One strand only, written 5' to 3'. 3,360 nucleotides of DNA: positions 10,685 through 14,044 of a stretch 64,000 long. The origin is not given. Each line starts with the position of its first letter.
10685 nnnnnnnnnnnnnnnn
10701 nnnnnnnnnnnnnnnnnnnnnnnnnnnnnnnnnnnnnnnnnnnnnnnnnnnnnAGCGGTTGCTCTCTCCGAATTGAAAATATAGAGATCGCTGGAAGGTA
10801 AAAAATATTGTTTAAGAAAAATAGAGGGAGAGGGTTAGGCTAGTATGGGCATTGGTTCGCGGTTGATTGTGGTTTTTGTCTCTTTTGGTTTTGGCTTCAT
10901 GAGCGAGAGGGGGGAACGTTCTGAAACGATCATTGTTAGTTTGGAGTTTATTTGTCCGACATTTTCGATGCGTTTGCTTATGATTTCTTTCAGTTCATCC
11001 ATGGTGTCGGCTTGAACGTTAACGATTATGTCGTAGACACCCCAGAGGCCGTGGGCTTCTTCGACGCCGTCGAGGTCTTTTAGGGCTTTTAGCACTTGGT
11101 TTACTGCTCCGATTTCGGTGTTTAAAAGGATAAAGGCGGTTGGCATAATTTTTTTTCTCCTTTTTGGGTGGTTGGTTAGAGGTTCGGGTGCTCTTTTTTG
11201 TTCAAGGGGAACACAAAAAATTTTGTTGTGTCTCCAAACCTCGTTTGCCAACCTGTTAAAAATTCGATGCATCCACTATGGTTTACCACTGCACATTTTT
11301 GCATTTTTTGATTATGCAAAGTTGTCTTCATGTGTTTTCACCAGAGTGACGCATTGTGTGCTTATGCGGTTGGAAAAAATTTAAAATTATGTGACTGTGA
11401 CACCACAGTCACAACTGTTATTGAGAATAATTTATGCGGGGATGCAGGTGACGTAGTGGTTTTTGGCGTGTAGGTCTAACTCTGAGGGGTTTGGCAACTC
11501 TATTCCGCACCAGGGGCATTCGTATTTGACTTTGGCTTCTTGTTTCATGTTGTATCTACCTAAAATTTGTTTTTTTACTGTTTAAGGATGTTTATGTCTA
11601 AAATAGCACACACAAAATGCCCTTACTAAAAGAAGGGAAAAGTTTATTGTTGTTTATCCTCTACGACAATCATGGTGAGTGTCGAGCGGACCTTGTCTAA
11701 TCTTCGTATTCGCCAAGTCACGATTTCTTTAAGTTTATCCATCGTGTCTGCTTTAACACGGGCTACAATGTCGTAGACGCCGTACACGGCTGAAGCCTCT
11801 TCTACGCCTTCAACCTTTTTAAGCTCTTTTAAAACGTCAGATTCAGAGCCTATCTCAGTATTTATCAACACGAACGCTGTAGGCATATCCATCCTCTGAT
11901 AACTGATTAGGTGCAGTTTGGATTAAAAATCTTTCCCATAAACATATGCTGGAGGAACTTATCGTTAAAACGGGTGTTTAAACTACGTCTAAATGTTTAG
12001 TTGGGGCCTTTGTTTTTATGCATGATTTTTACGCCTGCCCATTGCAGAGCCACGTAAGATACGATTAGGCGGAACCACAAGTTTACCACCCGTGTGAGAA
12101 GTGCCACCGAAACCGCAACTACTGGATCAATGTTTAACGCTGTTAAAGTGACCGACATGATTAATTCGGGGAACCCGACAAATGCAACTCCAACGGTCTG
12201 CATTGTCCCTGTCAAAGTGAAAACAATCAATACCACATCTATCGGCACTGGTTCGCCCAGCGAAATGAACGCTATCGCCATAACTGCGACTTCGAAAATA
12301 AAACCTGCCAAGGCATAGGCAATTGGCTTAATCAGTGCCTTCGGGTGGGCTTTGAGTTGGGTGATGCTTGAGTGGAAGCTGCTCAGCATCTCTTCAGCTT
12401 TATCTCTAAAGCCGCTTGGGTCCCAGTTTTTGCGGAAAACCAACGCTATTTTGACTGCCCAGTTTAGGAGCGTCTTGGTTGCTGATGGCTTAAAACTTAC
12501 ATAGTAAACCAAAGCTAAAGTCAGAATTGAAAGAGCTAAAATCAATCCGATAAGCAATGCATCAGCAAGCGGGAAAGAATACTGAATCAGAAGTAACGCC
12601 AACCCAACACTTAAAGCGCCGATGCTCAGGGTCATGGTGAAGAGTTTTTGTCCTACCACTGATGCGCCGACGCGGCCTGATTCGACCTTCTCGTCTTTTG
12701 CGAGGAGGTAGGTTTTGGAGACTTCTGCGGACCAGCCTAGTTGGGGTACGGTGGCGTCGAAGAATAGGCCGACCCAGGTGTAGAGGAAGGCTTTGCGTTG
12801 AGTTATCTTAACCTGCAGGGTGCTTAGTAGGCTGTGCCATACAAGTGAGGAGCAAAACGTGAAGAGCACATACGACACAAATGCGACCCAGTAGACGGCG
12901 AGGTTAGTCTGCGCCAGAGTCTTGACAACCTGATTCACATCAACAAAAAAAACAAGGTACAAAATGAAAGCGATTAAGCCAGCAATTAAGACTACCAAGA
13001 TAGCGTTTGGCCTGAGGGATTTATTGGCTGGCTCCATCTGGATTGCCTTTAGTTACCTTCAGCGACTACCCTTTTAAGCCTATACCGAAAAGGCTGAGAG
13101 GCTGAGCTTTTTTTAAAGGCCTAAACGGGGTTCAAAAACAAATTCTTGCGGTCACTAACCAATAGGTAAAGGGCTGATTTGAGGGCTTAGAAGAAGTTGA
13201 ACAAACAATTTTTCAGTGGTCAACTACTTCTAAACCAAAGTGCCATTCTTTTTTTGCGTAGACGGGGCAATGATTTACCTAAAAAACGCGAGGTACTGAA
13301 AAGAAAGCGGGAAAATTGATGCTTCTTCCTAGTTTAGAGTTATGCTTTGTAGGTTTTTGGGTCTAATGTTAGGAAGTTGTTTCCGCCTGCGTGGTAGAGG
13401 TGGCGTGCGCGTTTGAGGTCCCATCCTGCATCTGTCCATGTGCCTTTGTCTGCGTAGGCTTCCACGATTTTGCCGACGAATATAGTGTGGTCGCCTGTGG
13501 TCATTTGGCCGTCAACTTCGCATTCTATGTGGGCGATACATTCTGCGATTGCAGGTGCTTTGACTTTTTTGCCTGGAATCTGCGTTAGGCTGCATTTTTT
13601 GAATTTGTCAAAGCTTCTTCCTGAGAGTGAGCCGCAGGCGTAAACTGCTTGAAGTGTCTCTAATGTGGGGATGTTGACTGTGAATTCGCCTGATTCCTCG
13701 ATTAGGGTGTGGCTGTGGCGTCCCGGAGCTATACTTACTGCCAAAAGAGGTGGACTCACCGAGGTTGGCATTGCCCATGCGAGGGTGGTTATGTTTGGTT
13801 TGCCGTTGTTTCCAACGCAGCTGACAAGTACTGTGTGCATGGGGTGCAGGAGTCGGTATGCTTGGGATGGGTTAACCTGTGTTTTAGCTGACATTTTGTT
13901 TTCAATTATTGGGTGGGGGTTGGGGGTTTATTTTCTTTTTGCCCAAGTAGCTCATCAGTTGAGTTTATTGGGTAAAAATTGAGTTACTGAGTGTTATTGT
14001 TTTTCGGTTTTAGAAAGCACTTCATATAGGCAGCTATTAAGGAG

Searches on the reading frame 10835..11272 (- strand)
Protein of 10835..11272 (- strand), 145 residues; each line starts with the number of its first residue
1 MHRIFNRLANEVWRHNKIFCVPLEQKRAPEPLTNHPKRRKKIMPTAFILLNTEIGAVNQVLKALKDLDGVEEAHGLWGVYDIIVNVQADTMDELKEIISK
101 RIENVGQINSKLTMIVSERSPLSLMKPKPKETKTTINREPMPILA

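Call 26: search_protein_families(library=pfam, proteins=[window:10835-11272:-], max_evalue=0.001)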
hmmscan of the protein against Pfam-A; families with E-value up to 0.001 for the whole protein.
window:10835-11272:- (145 aa): 1 family
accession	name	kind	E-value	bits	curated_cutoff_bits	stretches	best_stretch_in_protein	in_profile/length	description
PF01037.27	AsnC_trans_reg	-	2.9e-10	40.3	25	1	49-118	2-72/73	Lrp/AsnC ligand binding domain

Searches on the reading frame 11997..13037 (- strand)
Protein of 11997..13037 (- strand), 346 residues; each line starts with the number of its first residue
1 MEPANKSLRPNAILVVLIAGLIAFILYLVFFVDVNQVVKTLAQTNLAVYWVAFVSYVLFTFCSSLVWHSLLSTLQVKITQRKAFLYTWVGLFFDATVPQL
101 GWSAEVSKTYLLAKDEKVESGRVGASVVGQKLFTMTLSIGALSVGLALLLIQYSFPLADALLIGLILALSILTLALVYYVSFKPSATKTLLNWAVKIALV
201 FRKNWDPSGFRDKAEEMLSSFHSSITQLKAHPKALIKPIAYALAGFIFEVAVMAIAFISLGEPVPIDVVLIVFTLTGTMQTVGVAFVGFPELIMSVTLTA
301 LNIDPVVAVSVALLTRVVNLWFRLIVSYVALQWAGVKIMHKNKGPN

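Call 26: search_protein_families(library=pfam, proteins=[window:11997-13037:-], max_evalue=0.001)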
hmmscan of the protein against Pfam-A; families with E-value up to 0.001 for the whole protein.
window:11997-13037:- (346 aa): 1 family
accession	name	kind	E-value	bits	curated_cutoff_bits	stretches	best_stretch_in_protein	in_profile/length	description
PF03706.18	LPG_synthase_TM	-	1.9e-29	103.6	33.4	1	19-326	3-301/302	Lysylphosphatidylglycerol synthase TM region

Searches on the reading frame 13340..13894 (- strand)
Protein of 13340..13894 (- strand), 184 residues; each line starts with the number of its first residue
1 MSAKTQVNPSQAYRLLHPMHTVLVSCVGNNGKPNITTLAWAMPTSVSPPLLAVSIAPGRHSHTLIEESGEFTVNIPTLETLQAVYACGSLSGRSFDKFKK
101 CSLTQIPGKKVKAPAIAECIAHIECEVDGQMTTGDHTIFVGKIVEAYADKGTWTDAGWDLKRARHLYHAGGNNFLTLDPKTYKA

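Call 26: search_protein_families(library=pfam, proteins=[window:13340-13894:-], max_evalue=0.001)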
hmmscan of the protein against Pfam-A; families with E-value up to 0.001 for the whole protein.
window:13340-13894:- (184 aa): 1 family
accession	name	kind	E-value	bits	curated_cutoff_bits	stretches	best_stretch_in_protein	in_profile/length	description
PF01613.24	Flavin_Reduct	-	1e-31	110.6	27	1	18-151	5-136/153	Flavin reductase like domain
